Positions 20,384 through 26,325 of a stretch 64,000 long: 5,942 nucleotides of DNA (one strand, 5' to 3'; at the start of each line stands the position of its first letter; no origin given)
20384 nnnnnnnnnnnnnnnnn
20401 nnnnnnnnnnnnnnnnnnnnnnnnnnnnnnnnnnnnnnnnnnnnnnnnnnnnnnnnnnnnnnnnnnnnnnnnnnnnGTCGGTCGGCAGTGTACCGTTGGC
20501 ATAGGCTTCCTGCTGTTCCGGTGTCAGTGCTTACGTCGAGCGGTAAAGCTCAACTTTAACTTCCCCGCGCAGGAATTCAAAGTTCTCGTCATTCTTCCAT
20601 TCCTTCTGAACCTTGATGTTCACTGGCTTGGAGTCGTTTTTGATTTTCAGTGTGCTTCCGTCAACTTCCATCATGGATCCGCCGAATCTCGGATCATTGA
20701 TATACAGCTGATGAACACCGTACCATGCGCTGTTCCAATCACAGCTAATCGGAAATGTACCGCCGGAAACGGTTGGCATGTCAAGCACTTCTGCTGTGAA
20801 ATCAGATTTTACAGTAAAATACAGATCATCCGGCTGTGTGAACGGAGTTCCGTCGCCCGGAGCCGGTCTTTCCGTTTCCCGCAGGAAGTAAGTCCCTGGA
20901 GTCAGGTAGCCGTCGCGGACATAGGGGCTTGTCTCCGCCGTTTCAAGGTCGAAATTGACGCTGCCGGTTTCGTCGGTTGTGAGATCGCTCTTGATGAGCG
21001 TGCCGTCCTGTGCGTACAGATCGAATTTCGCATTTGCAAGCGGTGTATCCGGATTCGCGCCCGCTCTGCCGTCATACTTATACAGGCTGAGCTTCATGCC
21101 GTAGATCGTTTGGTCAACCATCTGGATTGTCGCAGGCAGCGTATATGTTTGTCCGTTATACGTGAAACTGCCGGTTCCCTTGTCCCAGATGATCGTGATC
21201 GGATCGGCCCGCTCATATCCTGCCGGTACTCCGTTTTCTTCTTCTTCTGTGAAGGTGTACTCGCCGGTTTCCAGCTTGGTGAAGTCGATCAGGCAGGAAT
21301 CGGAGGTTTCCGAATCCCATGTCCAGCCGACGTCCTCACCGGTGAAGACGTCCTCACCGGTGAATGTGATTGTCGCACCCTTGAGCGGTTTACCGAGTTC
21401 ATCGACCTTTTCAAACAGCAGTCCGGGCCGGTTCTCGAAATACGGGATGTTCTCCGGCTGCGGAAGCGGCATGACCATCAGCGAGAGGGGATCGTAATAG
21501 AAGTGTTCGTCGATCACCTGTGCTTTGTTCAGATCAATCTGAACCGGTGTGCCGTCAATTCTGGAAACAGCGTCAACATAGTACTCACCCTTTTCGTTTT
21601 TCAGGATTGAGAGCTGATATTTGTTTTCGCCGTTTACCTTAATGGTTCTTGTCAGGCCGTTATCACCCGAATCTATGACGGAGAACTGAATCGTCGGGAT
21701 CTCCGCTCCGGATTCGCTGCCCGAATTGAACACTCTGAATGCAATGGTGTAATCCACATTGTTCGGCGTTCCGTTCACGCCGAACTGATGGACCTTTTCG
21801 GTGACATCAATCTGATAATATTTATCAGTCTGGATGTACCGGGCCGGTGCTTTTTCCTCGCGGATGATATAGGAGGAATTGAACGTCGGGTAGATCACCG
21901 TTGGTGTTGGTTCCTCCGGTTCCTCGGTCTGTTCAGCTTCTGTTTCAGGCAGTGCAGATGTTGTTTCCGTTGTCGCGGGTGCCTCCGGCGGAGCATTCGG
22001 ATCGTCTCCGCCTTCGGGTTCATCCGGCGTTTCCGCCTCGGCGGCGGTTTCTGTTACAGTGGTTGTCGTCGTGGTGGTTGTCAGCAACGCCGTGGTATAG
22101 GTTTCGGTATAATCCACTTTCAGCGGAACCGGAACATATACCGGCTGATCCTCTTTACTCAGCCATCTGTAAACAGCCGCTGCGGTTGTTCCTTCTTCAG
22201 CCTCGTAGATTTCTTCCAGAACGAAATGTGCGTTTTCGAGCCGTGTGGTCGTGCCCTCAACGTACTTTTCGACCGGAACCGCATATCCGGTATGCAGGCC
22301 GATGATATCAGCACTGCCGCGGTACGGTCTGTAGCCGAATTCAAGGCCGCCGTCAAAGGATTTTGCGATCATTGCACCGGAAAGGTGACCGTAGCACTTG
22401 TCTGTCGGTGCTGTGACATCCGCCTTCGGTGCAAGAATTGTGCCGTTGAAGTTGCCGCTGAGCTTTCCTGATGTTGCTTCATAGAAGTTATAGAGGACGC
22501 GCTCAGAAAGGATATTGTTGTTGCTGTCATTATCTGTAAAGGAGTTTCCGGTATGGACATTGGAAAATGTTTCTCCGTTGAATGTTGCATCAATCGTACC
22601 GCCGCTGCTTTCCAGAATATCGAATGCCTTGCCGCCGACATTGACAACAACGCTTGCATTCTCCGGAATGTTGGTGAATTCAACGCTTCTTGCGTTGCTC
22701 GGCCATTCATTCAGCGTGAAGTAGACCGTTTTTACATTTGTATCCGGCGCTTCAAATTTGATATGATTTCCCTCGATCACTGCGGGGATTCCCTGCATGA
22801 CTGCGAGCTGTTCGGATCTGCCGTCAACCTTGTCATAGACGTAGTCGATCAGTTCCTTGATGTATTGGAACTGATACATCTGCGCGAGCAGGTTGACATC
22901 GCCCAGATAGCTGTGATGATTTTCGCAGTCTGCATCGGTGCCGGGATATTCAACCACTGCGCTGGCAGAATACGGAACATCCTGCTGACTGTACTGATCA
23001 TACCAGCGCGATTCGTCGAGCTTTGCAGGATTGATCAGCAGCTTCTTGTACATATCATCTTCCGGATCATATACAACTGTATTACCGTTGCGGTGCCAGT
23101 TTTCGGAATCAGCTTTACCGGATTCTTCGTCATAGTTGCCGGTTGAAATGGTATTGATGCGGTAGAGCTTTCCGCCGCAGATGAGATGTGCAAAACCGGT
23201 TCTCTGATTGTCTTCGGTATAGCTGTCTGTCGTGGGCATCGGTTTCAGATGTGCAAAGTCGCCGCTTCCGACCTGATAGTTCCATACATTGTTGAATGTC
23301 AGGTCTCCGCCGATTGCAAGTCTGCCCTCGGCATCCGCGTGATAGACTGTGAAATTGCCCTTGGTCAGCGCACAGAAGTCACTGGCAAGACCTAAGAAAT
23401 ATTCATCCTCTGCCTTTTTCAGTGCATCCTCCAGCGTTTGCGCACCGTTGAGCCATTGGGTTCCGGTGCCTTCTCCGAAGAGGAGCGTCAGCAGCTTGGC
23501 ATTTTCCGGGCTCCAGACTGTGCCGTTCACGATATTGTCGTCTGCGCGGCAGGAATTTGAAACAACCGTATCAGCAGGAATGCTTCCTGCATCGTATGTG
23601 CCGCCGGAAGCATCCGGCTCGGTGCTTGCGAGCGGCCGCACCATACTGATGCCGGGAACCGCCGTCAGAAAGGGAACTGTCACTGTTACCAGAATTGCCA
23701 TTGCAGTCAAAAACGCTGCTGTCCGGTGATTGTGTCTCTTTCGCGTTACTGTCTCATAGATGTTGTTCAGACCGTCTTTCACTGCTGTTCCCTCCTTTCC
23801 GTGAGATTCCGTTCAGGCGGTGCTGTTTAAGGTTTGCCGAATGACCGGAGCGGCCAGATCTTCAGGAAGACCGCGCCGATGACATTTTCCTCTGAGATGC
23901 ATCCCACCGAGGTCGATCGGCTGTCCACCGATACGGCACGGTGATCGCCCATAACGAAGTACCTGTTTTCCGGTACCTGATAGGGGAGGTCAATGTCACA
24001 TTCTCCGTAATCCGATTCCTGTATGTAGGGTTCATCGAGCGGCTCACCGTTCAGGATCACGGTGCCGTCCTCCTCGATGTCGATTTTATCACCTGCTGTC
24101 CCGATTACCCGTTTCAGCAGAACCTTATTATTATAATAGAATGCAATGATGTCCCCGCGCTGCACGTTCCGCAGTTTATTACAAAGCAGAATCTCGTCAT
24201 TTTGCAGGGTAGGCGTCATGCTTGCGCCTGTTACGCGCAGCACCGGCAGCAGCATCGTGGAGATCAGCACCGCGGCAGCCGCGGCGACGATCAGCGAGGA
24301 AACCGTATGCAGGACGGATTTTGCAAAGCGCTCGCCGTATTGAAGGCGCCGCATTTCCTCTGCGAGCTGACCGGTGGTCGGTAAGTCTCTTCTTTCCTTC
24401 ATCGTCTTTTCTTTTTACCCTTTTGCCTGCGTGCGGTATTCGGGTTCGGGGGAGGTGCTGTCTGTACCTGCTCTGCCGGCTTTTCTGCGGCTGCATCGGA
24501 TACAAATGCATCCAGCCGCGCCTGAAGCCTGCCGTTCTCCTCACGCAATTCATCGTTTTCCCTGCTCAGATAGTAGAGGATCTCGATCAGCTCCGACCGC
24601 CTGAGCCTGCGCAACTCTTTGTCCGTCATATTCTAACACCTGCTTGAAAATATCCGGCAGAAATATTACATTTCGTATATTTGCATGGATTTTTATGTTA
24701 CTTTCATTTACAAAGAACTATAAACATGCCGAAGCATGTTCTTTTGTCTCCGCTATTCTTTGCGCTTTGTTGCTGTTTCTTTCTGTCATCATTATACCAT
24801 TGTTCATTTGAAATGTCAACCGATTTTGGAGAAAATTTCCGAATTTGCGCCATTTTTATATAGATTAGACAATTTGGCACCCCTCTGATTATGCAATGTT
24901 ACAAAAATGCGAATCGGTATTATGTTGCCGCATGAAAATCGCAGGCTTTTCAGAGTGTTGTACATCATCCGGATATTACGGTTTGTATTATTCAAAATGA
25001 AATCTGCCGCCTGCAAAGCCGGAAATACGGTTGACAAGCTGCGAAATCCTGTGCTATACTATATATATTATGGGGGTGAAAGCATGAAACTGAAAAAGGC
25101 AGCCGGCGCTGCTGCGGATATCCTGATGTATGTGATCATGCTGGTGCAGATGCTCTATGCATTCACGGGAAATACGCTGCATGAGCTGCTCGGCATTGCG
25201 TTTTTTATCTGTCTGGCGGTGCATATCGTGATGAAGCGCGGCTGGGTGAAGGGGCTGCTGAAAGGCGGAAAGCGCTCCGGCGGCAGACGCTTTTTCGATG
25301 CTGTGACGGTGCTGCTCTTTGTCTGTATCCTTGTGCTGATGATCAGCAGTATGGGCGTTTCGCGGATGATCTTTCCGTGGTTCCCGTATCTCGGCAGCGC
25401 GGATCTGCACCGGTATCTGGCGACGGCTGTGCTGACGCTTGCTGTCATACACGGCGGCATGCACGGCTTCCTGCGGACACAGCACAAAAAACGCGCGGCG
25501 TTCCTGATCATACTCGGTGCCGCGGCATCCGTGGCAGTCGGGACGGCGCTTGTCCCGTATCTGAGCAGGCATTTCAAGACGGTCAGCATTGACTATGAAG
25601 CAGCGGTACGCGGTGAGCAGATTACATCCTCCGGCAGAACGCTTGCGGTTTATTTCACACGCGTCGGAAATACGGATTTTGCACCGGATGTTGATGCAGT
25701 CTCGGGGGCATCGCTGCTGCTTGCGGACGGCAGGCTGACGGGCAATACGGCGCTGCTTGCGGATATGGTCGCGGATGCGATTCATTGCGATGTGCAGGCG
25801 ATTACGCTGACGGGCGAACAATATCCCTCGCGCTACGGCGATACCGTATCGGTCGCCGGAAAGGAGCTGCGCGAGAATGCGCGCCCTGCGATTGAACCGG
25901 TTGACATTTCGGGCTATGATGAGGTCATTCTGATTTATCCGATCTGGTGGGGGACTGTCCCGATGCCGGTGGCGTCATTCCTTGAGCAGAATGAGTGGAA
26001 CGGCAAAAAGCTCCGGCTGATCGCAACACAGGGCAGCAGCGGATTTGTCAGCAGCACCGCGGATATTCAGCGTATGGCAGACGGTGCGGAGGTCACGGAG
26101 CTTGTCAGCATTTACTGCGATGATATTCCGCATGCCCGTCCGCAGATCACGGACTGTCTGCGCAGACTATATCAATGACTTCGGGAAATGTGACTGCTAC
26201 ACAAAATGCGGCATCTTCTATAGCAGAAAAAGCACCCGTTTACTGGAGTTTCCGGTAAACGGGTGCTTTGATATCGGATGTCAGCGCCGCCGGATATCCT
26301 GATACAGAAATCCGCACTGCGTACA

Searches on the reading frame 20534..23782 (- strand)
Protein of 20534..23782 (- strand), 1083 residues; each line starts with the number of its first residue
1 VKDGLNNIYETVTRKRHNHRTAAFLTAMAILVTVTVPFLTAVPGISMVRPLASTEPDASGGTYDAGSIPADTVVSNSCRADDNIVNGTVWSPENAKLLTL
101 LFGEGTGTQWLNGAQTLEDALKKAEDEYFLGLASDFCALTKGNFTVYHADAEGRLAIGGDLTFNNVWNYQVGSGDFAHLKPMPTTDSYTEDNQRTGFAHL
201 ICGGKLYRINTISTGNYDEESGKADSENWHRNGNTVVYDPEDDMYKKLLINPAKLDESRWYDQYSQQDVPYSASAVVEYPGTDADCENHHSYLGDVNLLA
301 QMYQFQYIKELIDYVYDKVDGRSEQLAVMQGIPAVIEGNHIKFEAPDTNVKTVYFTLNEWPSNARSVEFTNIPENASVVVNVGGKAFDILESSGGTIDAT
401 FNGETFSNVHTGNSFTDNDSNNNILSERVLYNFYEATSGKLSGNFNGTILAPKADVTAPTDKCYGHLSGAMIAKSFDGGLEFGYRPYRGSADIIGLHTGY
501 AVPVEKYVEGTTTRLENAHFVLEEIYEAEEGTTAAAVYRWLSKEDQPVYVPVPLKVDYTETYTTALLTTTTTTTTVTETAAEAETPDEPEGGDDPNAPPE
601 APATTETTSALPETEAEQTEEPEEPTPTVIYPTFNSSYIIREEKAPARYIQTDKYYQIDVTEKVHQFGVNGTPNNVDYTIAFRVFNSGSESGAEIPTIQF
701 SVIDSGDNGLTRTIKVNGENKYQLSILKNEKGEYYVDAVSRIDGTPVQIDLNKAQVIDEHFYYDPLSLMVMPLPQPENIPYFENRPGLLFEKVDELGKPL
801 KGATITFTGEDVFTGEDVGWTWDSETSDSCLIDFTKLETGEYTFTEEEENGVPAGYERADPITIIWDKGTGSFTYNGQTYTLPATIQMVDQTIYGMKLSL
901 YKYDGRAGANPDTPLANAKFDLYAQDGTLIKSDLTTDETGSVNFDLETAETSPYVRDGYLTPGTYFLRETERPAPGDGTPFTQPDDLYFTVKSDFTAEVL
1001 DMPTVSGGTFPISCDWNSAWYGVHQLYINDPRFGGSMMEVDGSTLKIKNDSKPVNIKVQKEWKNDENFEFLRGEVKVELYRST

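Call 5: search_protein_families(library=pfam, proteins=[window:20534-23782:-], max_evalue=0.1)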
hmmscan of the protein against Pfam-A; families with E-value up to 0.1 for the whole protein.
window:20534-23782:- (1083 aa): 2 families
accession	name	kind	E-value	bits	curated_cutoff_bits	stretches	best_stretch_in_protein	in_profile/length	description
PF20597.4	pAdhesive_15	-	3.3e-36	125.9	23.8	1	130-483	2-253/254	Putative Ice-binding-like adhesive domain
PF17802.7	SpaA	-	2.3e-16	60.1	23.1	2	910-974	11-63/91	Prealbumin-like fold domain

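Call 11: list_cluster_members(proteins=[P0001, window:20534-23782:-])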
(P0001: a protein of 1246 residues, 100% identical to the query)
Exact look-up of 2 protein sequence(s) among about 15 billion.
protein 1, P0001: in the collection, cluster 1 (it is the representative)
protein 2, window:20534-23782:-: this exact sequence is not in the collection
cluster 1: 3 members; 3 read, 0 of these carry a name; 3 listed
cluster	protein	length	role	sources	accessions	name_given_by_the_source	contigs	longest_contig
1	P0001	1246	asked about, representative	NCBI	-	-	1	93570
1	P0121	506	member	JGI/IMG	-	-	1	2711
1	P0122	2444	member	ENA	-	-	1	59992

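Call 69: search_protein_families(library=ncbifam, proteins=[window:20534-23782:-], max_evalue=0.001)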
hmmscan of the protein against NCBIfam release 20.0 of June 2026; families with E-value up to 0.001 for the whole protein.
window:20534-23782:- (1083 aa): 1 family
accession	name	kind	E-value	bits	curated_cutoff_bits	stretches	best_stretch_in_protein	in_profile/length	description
TIGR04215.1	choice_anch_A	domain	1.2e-27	97.3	29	1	135-489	2-255/255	choice-of-anchor A family protein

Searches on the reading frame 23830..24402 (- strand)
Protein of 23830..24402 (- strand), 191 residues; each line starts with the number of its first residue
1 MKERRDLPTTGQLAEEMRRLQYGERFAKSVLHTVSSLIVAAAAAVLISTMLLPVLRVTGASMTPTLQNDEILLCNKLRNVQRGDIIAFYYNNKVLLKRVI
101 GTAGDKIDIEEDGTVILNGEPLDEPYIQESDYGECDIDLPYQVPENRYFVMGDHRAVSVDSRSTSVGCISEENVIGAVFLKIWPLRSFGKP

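Call 16: search_protein_families(library=pfam, proteins=[window:23830-24402:-], max_evalue=0.001)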
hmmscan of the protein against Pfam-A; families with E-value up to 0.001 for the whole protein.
window:23830-24402:- (191 aa): 2 families
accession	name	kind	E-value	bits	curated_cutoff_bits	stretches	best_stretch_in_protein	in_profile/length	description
PF10502.14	Peptidase_S26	-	1.4e-37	129.6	22.9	1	32-183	3-168/168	Signal peptidase, peptidase S26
PF00717.28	Peptidase_S24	-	2.6e-09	37.2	23.3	1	53-108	36-90/116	Peptidase S24-like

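Call 69: search_protein_families(library=ncbifam, proteins=[window:23830-24402:-], max_evalue=0.001)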
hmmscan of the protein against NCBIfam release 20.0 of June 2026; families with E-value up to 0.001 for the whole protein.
window:23830-24402:- (191 aa): 6 families
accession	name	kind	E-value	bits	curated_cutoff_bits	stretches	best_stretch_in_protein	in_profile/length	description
TIGR02227.1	sigpep_I_bact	equivalog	1.8e-37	128.7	47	1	35-185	3-161/162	signal peptidase I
NF008114.0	PRK10861.1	equivalog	2.7e-09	36.8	277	1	141-183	262-301/324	signal peptidase I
TIGR02771.1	TraF_Ti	equivalog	4.1e-09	36.2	100.25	1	82-178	69-165/171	conjugative transfer signal peptidase TraF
TIGR02754.1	sod_Ni_protease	equivalog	2.1e-08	34.5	63.25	0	56-104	2-57/90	nickel-type superoxide dismutase maturation protease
TIGR02228.1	sigpep_I_arch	equivalog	2.3e-08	34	51.85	1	28-102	4-85/158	signal peptidase I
NF010459.0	PRK13884.1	subfamily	8.7e-05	22.1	156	1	93-175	86-169/178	conjugal transfer peptidase TraF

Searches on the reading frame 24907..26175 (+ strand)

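Call 16: search_protein_families(library=pfam, proteins=[window:24907-26175:+], max_evalue=0.001)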
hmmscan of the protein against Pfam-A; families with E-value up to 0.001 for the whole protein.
window:24907-26175:+ (423 aa): 2 families
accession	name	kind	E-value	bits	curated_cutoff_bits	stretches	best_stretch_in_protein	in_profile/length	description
PF12682.12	Flavodoxin_4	-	8.8e-10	38.7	24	1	278-391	10-128/155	Flavodoxin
PF14358.11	DUF4405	-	0.00013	22.9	26.7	0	133-186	2-65/66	Domain of unknown function (DUF4405)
